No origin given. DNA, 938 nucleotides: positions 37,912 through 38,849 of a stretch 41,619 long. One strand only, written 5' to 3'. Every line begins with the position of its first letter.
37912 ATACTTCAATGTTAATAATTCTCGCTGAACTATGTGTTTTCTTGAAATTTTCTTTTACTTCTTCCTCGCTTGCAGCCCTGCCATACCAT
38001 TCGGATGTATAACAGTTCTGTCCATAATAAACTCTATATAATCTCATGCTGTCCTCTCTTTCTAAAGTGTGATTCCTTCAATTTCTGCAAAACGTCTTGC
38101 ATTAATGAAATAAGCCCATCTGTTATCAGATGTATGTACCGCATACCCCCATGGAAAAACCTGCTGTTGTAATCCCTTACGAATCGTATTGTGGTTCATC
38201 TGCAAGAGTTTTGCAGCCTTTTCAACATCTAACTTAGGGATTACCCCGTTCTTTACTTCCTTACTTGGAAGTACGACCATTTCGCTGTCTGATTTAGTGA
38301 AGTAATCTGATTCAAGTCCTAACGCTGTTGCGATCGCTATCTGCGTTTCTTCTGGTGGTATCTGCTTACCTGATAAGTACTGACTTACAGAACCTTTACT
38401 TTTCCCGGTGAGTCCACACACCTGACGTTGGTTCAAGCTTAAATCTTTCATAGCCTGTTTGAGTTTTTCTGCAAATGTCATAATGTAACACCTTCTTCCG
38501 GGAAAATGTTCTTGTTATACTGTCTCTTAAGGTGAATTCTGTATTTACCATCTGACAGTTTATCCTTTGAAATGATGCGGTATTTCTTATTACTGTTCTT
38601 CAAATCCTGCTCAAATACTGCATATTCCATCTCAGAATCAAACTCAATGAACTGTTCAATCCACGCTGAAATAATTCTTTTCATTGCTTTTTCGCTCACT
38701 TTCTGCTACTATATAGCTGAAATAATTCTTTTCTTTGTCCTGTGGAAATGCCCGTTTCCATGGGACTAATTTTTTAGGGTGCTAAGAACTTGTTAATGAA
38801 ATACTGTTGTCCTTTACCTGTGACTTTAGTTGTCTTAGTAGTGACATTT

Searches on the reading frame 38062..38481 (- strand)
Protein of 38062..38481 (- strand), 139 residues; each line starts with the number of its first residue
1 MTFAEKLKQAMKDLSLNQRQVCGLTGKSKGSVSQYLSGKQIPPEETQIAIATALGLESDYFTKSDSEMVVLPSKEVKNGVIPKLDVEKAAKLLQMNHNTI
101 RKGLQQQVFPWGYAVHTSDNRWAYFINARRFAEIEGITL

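Call 27: search_protein_families(library=pfam, proteins=[window:38062-38481:-], max_evalue=0.01)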
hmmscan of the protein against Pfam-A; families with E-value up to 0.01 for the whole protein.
window:38062-38481:- (139 aa): 5 families
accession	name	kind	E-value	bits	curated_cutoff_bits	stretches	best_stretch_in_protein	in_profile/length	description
PF13560.12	HTH_31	-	3.9e-09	37.1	27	1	3-57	2-57/64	Helix-turn-helix domain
PF01381.28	HTH_3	-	7.4e-09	36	23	1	7-61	1-55/55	Helix-turn-helix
PF12844.13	HTH_19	-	1.4e-05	25.3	30.2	1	5-61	2-58/64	Helix-turn-helix domain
PF17762.8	HTH_ParB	-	0.0046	17.5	22.6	0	4-47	9-52/102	ParB HTH domain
PF12728.13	HTH_17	-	0.0063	17.2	27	0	84-103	2-21/51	Helix-turn-helix domain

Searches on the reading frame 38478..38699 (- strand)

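Call 27: search_protein_families(library=pfam, proteins=[window:38478-38699:-], max_evalue=0.01)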
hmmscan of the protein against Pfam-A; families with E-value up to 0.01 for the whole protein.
window:38478-38699:- (73 aa): 1 family
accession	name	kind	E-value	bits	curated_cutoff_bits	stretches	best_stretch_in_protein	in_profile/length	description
PF11561.13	Saw1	-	0.0073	16.3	20.5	1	3-66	86-150/247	Single strand annealing-weakened 1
